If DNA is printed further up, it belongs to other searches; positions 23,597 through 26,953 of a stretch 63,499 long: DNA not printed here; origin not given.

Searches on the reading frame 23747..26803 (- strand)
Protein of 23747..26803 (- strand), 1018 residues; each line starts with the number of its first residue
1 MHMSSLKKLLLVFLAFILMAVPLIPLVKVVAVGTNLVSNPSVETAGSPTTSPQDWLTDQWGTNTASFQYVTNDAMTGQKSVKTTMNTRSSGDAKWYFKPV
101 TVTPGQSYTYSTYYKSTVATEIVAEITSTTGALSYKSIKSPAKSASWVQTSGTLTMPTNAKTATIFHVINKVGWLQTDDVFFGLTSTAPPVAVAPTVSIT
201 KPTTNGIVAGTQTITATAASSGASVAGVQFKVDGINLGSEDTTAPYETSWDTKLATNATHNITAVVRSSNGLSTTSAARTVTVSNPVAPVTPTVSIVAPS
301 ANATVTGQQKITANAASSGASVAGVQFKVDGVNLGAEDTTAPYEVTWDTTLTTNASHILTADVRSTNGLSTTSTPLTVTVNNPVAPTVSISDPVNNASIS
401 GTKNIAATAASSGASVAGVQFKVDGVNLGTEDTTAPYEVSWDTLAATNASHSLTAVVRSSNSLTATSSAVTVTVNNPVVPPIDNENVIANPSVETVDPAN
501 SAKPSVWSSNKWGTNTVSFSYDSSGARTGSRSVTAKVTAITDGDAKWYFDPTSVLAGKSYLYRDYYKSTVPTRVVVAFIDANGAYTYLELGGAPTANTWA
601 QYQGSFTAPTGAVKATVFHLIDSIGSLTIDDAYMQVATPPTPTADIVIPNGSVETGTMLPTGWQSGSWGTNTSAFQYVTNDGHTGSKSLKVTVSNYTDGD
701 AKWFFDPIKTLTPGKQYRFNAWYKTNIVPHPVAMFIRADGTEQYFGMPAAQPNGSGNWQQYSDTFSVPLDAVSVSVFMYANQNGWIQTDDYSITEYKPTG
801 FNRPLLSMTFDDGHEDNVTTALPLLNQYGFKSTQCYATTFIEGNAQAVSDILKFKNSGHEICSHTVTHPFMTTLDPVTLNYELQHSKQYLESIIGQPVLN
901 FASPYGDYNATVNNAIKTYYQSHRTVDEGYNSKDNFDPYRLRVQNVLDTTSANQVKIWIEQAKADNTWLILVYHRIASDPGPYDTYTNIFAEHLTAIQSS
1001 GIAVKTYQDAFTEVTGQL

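Call 14: search_protein_families(library=pfam, proteins=[window:23747-26803:-], max_evalue=0.00001)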
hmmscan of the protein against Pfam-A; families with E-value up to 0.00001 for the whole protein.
window:23747-26803:- (1018 aa): 3 families
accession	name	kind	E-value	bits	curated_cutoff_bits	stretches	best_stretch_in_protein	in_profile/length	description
PF17957.7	Big_7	-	4.8e-43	146.1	24.1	3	292-361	1-70/70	Bacterial Ig domain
PF01522.26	Polysacc_deac_1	-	1e-24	87.3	23.1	1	803-917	6-117/124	Polysaccharide deacetylase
PF02018.23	CBM_4_9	-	6.6e-09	36.7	25.9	1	666-777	15-128/136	Carbohydrate binding domain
